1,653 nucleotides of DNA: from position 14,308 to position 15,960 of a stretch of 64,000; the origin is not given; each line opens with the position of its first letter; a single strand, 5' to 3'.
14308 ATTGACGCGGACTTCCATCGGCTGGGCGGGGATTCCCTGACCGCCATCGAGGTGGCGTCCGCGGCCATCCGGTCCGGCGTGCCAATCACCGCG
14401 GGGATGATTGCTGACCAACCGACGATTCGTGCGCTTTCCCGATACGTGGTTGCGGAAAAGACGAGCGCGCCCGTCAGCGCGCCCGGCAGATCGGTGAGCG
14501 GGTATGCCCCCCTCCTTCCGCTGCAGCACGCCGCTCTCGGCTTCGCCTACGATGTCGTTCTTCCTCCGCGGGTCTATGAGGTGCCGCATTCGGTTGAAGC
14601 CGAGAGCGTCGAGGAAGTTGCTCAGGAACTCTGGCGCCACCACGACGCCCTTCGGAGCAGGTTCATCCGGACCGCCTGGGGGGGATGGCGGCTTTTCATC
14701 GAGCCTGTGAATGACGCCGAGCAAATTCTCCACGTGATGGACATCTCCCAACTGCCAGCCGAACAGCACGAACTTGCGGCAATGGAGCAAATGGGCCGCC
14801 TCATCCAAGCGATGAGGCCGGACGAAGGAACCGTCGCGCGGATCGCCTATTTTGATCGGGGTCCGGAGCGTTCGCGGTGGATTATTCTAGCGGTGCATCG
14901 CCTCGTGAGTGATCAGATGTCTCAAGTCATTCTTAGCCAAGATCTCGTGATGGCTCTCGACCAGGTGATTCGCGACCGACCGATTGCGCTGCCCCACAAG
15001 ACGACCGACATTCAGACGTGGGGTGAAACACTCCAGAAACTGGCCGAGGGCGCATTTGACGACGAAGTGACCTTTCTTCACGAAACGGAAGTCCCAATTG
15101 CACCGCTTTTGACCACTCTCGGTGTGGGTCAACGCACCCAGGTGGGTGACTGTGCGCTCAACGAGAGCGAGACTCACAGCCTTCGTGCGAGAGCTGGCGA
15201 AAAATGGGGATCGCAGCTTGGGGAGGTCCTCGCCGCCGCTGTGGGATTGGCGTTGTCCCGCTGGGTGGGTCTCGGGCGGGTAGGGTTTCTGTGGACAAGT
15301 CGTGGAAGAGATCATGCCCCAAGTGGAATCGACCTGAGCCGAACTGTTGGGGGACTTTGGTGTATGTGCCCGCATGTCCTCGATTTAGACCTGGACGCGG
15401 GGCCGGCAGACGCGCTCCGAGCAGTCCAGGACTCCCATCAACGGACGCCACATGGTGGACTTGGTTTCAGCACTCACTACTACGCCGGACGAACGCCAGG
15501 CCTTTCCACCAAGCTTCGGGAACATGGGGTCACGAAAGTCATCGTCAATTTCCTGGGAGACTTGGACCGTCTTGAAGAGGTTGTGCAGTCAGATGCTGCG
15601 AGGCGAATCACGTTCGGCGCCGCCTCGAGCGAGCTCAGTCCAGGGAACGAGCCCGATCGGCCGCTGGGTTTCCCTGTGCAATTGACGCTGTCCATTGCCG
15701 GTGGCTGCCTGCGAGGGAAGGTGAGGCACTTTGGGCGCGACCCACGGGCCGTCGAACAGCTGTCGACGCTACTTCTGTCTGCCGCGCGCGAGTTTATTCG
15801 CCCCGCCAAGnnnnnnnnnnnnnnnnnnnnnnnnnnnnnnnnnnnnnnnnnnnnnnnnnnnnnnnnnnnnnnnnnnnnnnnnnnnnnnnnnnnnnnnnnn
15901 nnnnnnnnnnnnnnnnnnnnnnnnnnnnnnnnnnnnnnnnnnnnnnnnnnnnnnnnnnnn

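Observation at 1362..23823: Class I lanthipeptide machinery co-operonic with a FAAL-ACP-KS-AT-KR-ACP-C megasynthase: candidate lipo-lanthipeptide (RiPP-PKS hybrid) pathway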

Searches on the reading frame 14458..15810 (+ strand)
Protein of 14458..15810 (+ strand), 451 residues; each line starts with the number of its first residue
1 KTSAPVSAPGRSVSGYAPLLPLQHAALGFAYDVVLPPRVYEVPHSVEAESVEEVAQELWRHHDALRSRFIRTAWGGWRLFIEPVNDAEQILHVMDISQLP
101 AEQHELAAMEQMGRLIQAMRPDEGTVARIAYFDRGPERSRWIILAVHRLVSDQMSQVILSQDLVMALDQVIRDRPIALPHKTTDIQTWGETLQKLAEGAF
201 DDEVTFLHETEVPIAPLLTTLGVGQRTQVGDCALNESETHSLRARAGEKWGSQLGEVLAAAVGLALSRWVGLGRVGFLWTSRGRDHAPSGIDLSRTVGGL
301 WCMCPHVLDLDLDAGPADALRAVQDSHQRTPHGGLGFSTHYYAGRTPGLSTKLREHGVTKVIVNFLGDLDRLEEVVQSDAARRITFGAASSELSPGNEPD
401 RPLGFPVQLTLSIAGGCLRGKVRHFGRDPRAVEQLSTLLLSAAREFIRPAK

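Call 12: find_homologous_proteins(query=window:14458-15810:+, max_evalue=0.00001)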
Query window:14458-15810:+ (451 aa): 5 proteins with E <= 0.00001 among 8000 candidates.
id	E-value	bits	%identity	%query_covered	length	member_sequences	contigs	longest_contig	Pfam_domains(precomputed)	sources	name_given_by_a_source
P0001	5.7e-22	96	28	80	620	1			PF00668.26,PF00550.32,PF13193.13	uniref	uniref:condensation domain-containing protein n=1 Tax=Nonomuraea lactucae TaxID=2249762 RepID=UPI001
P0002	6.7e-21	93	29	67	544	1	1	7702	PF00668.26,PF00550.32,PF13193.13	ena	-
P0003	5.6e-16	77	26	90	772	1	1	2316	PF00668.26,PF00550.32,PF13193.13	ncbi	ncbi:MAG TPA: condensation domain-containing protein, partial [Pseudonocardiaceae bacterium]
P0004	1.5e-11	62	28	73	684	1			PF00668.26,PF00550.32,PF13193.13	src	-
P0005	1.3e-7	49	27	55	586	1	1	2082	PF00668.26,PF00550.32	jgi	jgi:non-ribosomal peptide synthase protein (TIGR01720 family)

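Call 14: search_solved_structures(query=window:14458-15810:+, max_evalue=0.01, show_alignments=3)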
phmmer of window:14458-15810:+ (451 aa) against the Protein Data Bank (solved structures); distinct sequences matched with E-value up to 0.01: 10.
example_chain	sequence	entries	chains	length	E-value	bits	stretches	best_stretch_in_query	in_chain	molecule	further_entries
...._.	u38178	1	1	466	6.3e-23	84.7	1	14-399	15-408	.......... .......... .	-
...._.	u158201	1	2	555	7.8e-23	84.4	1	13-399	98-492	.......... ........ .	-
5isw_A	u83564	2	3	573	4.7e-22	81.8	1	43-370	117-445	Gramicidin S synthase 1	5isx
9bfd_A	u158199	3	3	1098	5.8e-22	81.5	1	14-399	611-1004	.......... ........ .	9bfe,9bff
6ta8_A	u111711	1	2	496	9.3e-19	70.9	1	51-339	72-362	Tyrocidine synthase 2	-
9up2_A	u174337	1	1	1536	1.9e-17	66.6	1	52-371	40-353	PvdL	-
9lco_A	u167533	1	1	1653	3.9e-17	65.6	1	47-371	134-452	PvdL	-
9lcp_A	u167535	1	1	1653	3.9e-17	65.6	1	47-371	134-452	PvdL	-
9lcq_A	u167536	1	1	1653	6.8e-17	64.8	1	47-371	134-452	PvdL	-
9rde_A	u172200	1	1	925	1.8e-15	60.1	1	49-374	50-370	Bacitracin synthase 3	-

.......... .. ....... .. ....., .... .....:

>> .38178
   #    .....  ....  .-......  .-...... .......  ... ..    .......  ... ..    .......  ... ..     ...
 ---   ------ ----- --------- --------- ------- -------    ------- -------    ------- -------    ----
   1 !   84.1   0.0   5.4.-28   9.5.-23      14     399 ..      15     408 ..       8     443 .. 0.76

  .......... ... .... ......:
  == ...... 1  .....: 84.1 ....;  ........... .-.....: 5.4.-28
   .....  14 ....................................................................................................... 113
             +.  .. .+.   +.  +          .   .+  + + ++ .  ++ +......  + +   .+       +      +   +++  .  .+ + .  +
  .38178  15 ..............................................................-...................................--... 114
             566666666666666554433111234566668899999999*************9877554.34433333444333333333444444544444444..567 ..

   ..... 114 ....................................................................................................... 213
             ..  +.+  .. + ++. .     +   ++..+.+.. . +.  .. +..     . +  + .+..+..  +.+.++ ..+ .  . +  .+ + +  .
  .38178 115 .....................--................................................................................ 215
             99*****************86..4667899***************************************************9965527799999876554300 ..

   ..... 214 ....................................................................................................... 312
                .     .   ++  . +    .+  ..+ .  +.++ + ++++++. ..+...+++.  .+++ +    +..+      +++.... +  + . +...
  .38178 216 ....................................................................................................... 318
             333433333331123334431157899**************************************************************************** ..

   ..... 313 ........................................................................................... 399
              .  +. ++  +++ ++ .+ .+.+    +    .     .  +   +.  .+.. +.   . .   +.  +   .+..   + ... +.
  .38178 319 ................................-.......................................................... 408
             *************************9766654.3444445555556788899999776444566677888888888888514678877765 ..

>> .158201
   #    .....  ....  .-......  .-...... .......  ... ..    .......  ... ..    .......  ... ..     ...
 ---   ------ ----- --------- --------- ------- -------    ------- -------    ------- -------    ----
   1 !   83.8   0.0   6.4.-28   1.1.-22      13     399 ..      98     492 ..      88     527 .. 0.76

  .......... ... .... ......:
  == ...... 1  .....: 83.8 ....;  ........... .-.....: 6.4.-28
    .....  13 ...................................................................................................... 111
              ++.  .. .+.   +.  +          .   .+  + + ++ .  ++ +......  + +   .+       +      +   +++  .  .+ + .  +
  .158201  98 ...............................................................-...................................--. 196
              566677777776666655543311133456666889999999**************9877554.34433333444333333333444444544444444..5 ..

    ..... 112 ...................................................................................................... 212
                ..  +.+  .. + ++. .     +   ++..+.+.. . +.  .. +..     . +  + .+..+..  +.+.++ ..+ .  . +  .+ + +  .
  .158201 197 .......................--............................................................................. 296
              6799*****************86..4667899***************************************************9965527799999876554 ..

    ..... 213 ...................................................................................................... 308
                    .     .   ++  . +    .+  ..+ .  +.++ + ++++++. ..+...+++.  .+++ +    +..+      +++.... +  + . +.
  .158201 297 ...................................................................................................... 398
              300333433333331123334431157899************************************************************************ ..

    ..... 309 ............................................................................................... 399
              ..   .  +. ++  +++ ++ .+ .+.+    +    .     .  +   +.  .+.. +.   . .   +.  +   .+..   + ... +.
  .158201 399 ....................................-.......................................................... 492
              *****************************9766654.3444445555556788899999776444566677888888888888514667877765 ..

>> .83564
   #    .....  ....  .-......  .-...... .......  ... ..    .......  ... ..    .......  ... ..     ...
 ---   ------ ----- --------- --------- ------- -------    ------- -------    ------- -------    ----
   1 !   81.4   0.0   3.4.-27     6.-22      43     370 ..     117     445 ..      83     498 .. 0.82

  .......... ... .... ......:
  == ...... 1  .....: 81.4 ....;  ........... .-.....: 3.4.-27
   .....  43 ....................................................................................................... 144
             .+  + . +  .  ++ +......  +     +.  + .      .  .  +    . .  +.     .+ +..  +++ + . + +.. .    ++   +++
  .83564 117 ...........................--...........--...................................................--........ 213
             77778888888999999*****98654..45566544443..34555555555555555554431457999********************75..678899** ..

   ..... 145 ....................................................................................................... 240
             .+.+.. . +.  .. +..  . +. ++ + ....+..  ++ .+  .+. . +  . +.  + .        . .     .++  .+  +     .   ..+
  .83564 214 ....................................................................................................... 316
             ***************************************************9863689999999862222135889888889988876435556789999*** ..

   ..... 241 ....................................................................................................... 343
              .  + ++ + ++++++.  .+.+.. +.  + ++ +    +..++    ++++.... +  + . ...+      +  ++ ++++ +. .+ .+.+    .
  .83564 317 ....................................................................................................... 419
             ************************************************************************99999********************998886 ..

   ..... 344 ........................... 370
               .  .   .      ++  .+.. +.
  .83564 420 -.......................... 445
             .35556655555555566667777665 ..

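Call 38: search_protein_representatives(protein=window:14458-15810:+)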
Query: 451 residues. Proteins with E-value up to 0.001 (for the whole library): 11140; up to 1e-10: 7062; up to 1e-30: 582. The best 150 are listed.
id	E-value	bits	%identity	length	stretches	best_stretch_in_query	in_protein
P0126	0.0e+00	1015.1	100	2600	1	1-451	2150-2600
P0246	5.2e-112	391.5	28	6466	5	10-392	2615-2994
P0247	1.7e-111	389.9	30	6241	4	4-418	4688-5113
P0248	1.5e-95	337.3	29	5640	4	6-369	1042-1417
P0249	1.5e-93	330.7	30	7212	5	9-410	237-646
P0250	6.9e-86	305.4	30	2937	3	12-364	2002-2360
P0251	1.1e-85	304.8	29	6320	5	3-342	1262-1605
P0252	7.2e-82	292.2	28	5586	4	11-402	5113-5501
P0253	4.2e-79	283.1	30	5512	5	6-370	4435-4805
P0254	8.4e-78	278.8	29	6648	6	4-370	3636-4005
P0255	1.0e-77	278.5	26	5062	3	6-396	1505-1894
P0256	1.4e-77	278.1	28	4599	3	12-373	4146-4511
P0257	5.6e-77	276.1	27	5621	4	39-372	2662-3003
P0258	5.9e-77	276.0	26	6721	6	1-439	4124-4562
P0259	5.5e-76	272.8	28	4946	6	39-372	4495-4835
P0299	1.1e-54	202.6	29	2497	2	38-369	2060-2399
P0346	2.1e-48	181.9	35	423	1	32-386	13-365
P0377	6.5e-46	173.7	31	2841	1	4-447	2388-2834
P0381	2.6e-45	171.7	32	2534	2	3-373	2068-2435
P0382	3.3e-45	171.3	33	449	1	15-385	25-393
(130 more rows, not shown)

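Call 40: search_protein_families(library=pfam, proteins=[P0377, P0346, P0382, P0381, P0299], max_evalue=0.00001)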
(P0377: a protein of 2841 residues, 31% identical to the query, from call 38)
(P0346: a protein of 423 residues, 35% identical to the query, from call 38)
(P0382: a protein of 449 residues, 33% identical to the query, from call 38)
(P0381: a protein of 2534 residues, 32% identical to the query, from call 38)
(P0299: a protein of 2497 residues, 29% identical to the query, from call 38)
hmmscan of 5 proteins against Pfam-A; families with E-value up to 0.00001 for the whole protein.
P0377 (2841 aa): 17 families
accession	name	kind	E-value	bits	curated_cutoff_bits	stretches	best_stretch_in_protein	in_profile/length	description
PF00109.32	ketoacyl-synt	-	2.3e-89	299.8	20.8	1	680-925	5-252/252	Beta-ketoacyl synthase, N-terminal domain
PF08659.16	KR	-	2.7e-61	207.1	22.6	1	2069-2243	1-179/180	KR domain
PF00501.34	AMP-binding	-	4.7e-49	167.6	29.9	1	22-421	1-384/384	AMP-binding enzyme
PF02801.28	Ketoacyl-synt_C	-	2.9e-42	143.9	20.8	1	933-1049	1-118/119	Beta-ketoacyl synthase, C-terminal domain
PF00550.31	PP-binding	-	4.9e-23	81.6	20.8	2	592-657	1-66/67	Phosphopantetheine attachment site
PF00668.25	Condensation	-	1.1e-22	80.8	30.6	1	2403-2724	6-334/456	Condensation domain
PF14765.12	PS-DH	-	2.2e-22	79.8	23.7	1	1395-1527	15-159/166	Polyketide synthase dehydratase N-terminal domain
PF16197.11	KAsynt_C_assoc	-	3.3e-17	63.3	33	1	1052-1161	1-106/111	Ketoacyl-synthetase C-terminal extension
PF00106.31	adh_short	-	5.1e-17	62.4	26.6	1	2071-2224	3-160/195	short chain dehydrogenase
PF00107.32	ADH_zinc_N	-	1.5e-15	57.8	31.8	1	1886-1979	1-95/129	Zinc-binding dehydrogenase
PF22621.2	CurL-like_PKS_C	-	3.7e-14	52.9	27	1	1116-1179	1-64/64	CurL-like, PKS C-terminal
PF13561.12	adh_short_C2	-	4.7e-13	49.7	27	1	2078-2226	6-156/236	Enoyl-(Acyl carrier protein) reductase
PF13602.12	ADH_zinc_N_2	-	1.4e-11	45.9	27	1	1929-2055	12-134/134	Zinc-binding dehydrogenase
PF21089.3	PKS_DH_N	-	4.5e-11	43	27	1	1282-1357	26-102/103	Polyketide synthase dehydratase domain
PF23024.1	AMP-dom_DIP2-like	-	2e-10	41.1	27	1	465-574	2-108/110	Disco-interacting protein 2-like, AMP domain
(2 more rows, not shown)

P0346 (423 aa): 1 family
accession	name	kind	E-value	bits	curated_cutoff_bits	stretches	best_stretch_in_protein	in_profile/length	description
PF00668.25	Condensation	-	1.3e-29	103.7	30.6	1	16-324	28-339/456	Condensation domain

P0382 (449 aa): 1 family
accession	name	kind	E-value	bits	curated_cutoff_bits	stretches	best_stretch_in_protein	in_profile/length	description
PF00668.25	Condensation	-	2.9e-26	92.6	30.6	1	26-401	4-381/456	Condensation domain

P0381 (2534 aa): 4 families
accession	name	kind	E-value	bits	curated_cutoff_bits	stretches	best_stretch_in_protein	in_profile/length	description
PF00668.25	Condensation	-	2.9e-198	659.6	30.6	4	1067-1475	2-434/456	Condensation domain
PF00501.34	AMP-binding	-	2.2e-170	567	29.9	2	93-427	1-383/384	AMP-binding enzyme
PF00550.31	PP-binding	-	8.3e-34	116.1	20.8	2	2003-2064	2-66/67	Phosphopantetheine attachment site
PF13193.12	AMP-binding_C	-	4.8e-25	88.7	24.5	2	486-559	1-76/76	AMP-binding enzyme C-terminal domain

P0299 (2497 aa): 11 families
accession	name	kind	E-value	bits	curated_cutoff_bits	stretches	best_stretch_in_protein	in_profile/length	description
PF00668.25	Condensation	-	4.6e-110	368.9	30.6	2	2036-2481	5-442/456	Condensation domain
PF00109.32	ketoacyl-synt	-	3.2e-64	217.4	20.8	1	11-262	2-252/252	Beta-ketoacyl synthase, N-terminal domain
PF08659.16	KR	-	2.5e-52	177.9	22.6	1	1180-1376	1-179/180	KR domain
PF00698.26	Acyl_transf_1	-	6.8e-45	154.3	32.7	1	538-830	1-267/319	Acyl transferase domain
PF02801.28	Ketoacyl-synt_C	-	8.5e-42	142.4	20.8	1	270-389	1-119/119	Beta-ketoacyl synthase, C-terminal domain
PF22621.2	CurL-like_PKS_C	-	1.3e-23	83.2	27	1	452-515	1-64/64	CurL-like, PKS C-terminal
PF16197.11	KAsynt_C_assoc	-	2.1e-19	70.4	33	1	391-500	1-107/111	Ketoacyl-synthetase C-terminal extension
PF21394.3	Beta-ketacyl_N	-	9.8e-18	64.8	26.9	1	974-1136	13-167/170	Beta-ketoacyl synthase-like, N-terminal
PF22336.2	RhiE-like_linker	-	4.7e-15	55.8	27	1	455-515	1-60/67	RhiE-like, KS-MAT linker domain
PF00550.31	PP-binding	-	8.8e-12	45.5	20.8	1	1478-1538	1-64/67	Phosphopantetheine attachment site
PF00106.31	adh_short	-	1.1e-08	35.3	26.6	1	1183-1357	4-161/195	short chain dehydrogenase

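Call 42: find_encoding_contigs(protein=P0377, flank=10000, max_places=3)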
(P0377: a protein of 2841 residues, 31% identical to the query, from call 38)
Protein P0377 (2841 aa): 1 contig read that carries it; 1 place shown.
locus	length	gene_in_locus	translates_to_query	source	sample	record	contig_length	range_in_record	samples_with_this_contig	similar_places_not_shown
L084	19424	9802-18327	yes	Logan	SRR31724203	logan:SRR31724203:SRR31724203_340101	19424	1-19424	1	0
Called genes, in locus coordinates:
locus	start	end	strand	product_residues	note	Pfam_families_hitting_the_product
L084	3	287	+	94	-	?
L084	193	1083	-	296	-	PF00296:Bac_luciferase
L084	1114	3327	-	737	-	PF03412:Peptidase_C39, PF00664:ABC_membrane, PF00005:ABC_tran, PF02463:SMC_N (faint)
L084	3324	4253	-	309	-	PF25919:BSH_CusB (faint), PF26077:BSH_Fcp1 (weak)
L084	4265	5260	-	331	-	PF00364:Biotin_lipoyl (faint), PF25917:BSH_RND, PF25973:BSH_CzcB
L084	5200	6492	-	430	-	PF05147:LANC_like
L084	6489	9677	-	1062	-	PF04738:Lant_dehydr_N, PF14028:Lant_dehydr_C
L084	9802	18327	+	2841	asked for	PF00501:AMP-binding, PF23024:AMP-dom_DIP2-like, PF00550:PP-binding, PF00109:ketoacyl-synt, PF02801:Ketoacyl-synt_C, PF16197:KAsynt_C_assoc, PF22621:CurL-like_PKS_C, PF21089:PKS_DH_N, +12 more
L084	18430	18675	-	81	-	-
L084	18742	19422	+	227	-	?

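Call 43: find_encoding_contigs(protein=P0346, flank=10000, max_places=3)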
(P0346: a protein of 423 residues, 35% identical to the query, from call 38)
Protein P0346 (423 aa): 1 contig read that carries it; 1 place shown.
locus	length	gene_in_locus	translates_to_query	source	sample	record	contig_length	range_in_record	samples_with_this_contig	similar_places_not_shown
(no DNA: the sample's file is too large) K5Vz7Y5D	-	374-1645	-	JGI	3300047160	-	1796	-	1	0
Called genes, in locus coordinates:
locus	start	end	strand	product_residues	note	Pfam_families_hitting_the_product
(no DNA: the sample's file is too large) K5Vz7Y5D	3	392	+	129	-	?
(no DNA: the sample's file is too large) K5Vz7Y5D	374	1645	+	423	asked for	PF00668:Condensation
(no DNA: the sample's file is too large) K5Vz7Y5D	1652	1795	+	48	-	?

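Call 46: find_encoding_contigs(protein=P0382, flank=10000, max_places=3)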
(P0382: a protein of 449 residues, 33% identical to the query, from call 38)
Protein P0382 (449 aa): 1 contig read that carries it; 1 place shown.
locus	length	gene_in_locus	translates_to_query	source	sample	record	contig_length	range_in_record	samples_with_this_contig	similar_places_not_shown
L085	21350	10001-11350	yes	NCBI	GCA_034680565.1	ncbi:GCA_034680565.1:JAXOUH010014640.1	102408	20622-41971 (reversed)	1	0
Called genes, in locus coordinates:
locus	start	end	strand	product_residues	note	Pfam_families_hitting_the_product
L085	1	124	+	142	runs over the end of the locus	-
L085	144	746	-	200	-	PF04542:Sigma70_r2, PF08281:Sigma70_r4_2 (weak)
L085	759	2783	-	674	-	PF13428:TPR_14 (faint), PF13431:TPR_17 (faint), PF14559:TPR_19 (faint), PF07719:TPR_2 (faint), PF00515:TPR_1 (faint), PF13414:TPR_11 (faint)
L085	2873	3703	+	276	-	PF13489:Methyltransf_23, PF01209:Ubie_methyltran, PF05175:MTS (weak), PF13649:Methyltransf_25, PF13847:Methyltransf_31, PF08241:Methyltransf_11, PF08242:Methyltransf_12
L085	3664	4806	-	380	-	-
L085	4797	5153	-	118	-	-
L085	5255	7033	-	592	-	PF00501:AMP-binding, PF23024:AMP-dom_DIP2-like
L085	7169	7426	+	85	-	PF00550:PP-binding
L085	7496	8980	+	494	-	PF00501:AMP-binding, PF13193:AMP-binding_C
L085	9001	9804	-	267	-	-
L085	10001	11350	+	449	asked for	PF00668:Condensation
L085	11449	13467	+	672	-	PF13191:AAA_16 (weak), PF13401:AAA_22, PF07719:TPR_2 (faint), PF13424:TPR_12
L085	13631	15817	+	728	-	-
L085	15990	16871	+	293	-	-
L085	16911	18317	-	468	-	PF02233:PNTB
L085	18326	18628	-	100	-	PF12769:PNTB_4TM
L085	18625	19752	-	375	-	PF05222:AlaDh_PNT_N, PF01262:AlaDh_PNT_C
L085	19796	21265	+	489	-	PF02696:SelO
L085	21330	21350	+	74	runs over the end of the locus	PF05532:CsbD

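Call 50: find_related_loci(query=A2, collection=metagenome_contigs, flank=10000)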
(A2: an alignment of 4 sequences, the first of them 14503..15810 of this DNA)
Query A2 (436 aa) in metagenome_contigs; peptide patterns used: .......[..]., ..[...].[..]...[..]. (x = any residue, [..] = any of these).
270 stretches matched a pattern; 111 encode a relative of the query (tblastn E <= 1e-3); the best 80 are kept; 80 distinct loci.
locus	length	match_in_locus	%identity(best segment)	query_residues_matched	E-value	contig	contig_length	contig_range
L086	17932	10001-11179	28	26-429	3e-39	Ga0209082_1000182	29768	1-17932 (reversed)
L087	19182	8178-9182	30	24-354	3e-38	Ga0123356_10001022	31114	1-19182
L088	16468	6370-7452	31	3-356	8e-38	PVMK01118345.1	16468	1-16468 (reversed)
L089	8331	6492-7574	31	3-356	8e-38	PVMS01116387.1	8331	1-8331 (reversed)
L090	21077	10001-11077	32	4-356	1e-36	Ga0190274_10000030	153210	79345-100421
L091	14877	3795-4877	30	3-356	2e-35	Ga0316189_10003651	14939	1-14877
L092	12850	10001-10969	30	36-355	6e-34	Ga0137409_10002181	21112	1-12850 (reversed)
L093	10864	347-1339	31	27-354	1e-33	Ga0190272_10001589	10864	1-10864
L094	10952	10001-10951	30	36-349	1e-31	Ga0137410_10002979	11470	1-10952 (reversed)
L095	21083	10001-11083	32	3-357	8e-31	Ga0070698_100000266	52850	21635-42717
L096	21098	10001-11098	28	3-357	5e-30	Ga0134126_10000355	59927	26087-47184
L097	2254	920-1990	27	46-403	5e-30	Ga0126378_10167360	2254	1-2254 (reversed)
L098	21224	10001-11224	30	24-435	1e-29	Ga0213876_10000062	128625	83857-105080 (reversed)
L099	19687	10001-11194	28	35-432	2e-29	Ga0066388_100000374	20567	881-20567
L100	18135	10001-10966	29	2-327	2e-29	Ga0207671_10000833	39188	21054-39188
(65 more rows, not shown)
